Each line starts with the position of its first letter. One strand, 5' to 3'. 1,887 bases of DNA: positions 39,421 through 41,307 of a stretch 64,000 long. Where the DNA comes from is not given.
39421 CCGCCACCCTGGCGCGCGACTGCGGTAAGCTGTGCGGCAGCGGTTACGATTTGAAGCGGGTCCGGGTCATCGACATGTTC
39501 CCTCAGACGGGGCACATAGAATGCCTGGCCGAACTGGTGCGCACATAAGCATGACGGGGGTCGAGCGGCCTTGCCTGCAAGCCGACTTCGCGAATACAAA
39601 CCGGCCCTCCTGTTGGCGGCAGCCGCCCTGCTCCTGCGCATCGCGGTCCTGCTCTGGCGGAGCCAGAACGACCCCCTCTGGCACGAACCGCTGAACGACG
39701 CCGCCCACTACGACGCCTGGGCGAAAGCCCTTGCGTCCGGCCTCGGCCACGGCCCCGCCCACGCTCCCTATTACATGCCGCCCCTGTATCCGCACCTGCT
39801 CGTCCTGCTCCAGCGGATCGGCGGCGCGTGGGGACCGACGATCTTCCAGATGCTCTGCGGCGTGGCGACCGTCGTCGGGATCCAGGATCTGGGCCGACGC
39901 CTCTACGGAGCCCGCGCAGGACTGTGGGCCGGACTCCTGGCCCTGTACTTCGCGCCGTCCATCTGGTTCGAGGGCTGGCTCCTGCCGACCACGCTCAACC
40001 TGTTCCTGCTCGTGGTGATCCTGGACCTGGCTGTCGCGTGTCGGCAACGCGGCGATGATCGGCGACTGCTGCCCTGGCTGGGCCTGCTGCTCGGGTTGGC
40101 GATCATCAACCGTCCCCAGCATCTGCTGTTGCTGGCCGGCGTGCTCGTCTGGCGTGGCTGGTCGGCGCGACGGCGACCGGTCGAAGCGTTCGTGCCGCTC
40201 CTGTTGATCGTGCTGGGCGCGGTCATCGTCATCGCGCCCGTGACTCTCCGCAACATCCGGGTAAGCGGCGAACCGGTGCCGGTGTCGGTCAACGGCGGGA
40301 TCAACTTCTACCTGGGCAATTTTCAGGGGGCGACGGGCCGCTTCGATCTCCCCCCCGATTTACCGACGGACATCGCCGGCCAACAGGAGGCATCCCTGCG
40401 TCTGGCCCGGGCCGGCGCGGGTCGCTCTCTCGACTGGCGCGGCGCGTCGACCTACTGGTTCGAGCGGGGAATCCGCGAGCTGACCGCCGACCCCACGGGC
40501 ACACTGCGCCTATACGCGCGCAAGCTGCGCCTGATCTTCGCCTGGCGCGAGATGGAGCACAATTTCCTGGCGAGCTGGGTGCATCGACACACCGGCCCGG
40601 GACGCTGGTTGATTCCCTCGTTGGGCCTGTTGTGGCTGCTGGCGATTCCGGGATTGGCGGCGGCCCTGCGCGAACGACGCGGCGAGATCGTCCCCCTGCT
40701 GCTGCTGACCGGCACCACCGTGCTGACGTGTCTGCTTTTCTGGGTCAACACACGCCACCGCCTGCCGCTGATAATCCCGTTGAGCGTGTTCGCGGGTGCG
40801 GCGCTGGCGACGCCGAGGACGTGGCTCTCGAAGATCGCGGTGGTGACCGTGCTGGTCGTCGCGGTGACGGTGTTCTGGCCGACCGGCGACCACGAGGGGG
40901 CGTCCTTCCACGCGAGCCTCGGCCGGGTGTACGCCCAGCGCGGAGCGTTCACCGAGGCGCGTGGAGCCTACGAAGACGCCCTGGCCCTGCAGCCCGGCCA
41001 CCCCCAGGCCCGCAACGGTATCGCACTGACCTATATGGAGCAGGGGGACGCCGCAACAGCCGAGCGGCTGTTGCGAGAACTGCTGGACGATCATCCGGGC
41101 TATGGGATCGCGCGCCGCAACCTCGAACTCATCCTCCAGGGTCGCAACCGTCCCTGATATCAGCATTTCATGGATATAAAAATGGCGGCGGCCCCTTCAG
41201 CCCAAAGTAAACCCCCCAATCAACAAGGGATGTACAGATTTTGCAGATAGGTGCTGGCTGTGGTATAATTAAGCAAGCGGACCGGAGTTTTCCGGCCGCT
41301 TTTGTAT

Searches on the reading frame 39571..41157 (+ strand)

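Call 11: search_protein_families(library=pfam, proteins=[window:39571-41157:+])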
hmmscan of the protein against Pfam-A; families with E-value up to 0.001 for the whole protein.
window:39571-41157:+ (528 aa): 12 families
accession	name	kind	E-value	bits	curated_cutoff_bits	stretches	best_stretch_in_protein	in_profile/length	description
PF13231.12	PMT_2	-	2.2e-09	38.2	26.1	1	70-224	3-157/160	Dolichyl-phosphate-mannose-protein mannosyltransferase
PF14559.12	TPR_19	-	2.1e-08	34.8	25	1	455-510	2-57/68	Tetratricopeptide repeat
PF07719.23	TPR_2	-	3.8e-08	33.3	27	1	446-477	3-34/34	Tetratricopeptide repeat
PF13432.12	TPR_16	-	9.5e-08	32.8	32.7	1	450-510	3-63/65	Tetratricopeptide repeat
PF13176.12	TPR_7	-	1.2e-07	31.7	27.9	0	448-478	3-35/36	Tetratricopeptide repeat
PF13414.12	TPR_11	-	5.4e-06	26.4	26.8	1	451-492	1-42/42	TPR repeat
PF13428.12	TPR_14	-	6.4e-06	26.8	23.5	0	448-482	5-39/44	Tetratricopeptide repeat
PF13174.12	TPR_6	-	8.8e-05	23.4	26.3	0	484-510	6-32/33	Tetratricopeptide repeat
PF23914.1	TPR_CcmH_CycH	-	0.00013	22.3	42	1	450-509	56-118/158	Cytochrome c-type biogenesis protein H TPR domain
PF13374.12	TPR_10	-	0.00014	22.2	27.5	0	449-473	7-31/42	Tetratricopeptide repeat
PF00515.34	TPR_1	-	0.00014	22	27.8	0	446-476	3-33/34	Tetratricopeptide repeat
PF13431.12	TPR_17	-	0.00017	22.1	24.4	0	466-498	1-33/34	Tetratricopeptide repeat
